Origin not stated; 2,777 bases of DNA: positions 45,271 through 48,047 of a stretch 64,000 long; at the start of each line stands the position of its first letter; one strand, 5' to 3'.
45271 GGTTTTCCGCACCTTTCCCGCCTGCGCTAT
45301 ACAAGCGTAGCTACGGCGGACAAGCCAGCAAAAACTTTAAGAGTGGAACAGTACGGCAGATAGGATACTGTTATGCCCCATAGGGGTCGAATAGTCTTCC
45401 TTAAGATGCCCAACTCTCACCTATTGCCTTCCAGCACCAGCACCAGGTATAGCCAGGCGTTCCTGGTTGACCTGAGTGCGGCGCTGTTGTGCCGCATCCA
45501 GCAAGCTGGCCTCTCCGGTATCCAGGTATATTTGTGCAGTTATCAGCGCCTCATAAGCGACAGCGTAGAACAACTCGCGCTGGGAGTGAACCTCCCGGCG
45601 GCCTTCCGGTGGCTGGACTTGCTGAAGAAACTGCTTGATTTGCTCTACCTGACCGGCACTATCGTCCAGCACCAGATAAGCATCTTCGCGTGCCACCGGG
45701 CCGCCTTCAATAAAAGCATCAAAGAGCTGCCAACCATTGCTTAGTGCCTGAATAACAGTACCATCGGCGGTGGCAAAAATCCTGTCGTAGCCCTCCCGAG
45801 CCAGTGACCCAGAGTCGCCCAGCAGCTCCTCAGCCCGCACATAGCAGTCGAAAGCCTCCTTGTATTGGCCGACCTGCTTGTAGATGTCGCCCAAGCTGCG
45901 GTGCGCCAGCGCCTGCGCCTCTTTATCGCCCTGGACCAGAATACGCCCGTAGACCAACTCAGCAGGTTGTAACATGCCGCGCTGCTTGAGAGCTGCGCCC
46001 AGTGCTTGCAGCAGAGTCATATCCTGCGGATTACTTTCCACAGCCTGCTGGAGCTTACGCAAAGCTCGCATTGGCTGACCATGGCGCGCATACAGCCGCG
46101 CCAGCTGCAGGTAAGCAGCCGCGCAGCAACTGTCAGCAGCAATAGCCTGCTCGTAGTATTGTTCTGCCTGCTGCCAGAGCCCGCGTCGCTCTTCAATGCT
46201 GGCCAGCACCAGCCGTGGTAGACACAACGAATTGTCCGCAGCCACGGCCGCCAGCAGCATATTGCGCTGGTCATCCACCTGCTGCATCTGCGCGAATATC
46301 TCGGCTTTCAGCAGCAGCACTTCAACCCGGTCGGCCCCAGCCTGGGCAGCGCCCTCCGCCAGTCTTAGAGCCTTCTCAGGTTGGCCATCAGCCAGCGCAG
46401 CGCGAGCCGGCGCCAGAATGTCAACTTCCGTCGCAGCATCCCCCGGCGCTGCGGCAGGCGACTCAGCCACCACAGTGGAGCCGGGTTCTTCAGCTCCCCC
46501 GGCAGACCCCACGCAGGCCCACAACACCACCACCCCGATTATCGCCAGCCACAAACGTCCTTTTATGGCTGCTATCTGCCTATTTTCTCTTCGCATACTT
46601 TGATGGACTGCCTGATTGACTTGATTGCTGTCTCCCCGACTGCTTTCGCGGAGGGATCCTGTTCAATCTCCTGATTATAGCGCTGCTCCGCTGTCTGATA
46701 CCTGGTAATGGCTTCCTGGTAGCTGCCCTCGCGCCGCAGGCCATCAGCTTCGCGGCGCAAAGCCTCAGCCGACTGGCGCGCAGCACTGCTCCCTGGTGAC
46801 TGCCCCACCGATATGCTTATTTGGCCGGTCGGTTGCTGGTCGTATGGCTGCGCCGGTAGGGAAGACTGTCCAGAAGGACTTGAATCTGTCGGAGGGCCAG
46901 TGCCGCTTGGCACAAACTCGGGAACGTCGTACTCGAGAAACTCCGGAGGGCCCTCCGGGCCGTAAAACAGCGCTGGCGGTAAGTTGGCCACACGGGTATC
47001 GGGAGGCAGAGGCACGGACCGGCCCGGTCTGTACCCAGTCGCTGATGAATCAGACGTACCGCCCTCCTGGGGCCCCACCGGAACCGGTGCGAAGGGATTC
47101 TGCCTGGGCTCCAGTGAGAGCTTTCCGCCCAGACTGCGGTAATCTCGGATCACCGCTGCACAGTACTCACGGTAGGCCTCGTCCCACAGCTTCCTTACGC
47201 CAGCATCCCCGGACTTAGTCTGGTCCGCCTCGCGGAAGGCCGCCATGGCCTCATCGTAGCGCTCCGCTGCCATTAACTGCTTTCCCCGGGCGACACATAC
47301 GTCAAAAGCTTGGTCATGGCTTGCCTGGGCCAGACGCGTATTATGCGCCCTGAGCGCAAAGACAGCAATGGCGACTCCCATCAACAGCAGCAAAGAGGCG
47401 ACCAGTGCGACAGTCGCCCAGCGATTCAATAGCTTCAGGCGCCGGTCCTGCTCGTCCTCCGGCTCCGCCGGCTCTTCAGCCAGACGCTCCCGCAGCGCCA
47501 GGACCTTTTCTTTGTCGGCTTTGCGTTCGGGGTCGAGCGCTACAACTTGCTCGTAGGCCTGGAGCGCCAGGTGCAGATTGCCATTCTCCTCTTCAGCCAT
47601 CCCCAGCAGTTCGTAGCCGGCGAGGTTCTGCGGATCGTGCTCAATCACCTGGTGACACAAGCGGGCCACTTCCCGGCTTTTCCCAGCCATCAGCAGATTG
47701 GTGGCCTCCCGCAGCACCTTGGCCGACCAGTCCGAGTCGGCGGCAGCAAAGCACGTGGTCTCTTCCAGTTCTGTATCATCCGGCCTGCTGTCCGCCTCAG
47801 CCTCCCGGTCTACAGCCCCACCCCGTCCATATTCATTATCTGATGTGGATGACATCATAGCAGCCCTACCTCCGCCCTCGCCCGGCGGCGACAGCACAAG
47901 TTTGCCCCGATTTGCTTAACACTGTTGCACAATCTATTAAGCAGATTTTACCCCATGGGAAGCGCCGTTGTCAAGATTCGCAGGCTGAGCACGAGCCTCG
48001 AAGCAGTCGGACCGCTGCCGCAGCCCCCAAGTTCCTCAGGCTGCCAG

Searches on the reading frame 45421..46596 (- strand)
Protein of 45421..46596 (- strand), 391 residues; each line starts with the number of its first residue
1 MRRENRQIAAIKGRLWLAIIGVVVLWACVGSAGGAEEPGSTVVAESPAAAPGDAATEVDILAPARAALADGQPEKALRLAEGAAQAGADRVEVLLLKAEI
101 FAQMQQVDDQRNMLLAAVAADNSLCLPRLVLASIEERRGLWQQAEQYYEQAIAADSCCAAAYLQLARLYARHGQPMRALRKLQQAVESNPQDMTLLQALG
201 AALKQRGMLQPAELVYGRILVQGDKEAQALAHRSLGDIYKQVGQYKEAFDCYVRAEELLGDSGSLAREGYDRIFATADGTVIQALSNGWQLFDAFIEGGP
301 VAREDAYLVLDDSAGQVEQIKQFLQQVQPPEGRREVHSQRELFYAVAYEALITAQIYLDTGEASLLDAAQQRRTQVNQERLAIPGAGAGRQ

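Call 76: search_protein_families(library=pfam, proteins=[window:45421-46596:-], max_evalue=0.00001)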
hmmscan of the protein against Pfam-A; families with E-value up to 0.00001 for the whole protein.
window:45421-46596:- (391 aa): 11 families
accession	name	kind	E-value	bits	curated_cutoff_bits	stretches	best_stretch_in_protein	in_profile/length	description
PF13428.12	TPR_14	-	1e-14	54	23.5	0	160-201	2-43/44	Tetratricopeptide repeat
PF07719.23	TPR_2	-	2.1e-10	40.3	27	0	229-258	1-30/34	Tetratricopeptide repeat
PF00515.34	TPR_1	-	1e-09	38.2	27.8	0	229-258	1-30/34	Tetratricopeptide repeat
PF13176.12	TPR_7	-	2.7e-09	36.8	27.9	0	131-153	5-29/36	Tetratricopeptide repeat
PF13431.12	TPR_17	-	1.8e-08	34.4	24.4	0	147-179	1-33/34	Tetratricopeptide repeat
PF13424.12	TPR_12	-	3.7e-08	33.9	30.1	0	131-187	9-73/77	Tetratricopeptide repeat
PF14559.12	TPR_19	-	7.6e-08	33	25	0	140-203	6-68/68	Tetratricopeptide repeat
PF13432.12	TPR_16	-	3.6e-07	31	32.7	0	131-192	3-64/65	Tetratricopeptide repeat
PF13414.12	TPR_11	-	4.3e-07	29.9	26.8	0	236-258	1-23/42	TPR repeat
PF13181.12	TPR_8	-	8.6e-06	26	25.7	0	235-258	7-30/34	Tetratricopeptide repeat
PF12895.13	ANAPC3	-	9.1e-06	26.3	27.2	0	139-193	3-56/82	Anaphase-promoting complex, cyclosome, subunit 3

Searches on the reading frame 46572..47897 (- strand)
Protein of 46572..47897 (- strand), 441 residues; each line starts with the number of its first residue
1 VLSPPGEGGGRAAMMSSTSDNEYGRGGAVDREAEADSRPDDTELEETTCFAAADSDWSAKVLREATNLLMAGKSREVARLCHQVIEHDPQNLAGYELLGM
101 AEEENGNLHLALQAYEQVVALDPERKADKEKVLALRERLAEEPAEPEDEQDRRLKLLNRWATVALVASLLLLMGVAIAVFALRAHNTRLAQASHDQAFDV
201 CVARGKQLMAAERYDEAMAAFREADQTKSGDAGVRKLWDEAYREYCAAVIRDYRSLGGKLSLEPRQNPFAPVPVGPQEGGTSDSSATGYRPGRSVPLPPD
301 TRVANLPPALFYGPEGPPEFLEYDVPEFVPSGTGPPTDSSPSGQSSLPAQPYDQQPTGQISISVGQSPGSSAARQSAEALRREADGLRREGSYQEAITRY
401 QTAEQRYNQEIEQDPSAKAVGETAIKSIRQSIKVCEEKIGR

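Call 76: search_protein_families(library=pfam, proteins=[window:46572-47897:-], max_evalue=0.00001)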
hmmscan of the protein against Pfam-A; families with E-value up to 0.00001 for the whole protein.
window:46572-47897:- (441 aa): 5 families
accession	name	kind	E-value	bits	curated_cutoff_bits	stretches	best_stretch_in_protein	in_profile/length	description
PF07719.23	TPR_2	-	9.1e-11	41.5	27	0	94-124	3-33/34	Tetratricopeptide repeat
PF00515.34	TPR_1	-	3.5e-06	27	27.8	0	97-124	6-33/34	Tetratricopeptide repeat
PF13432.12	TPR_16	-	4.1e-06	27.6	32.7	0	63-124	2-63/65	Tetratricopeptide repeat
PF13428.12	TPR_14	-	4.5e-06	27.3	23.5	0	94-125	3-34/44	Tetratricopeptide repeat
PF14559.12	TPR_19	-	5.5e-06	27.1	25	0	68-124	1-57/68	Tetratricopeptide repeat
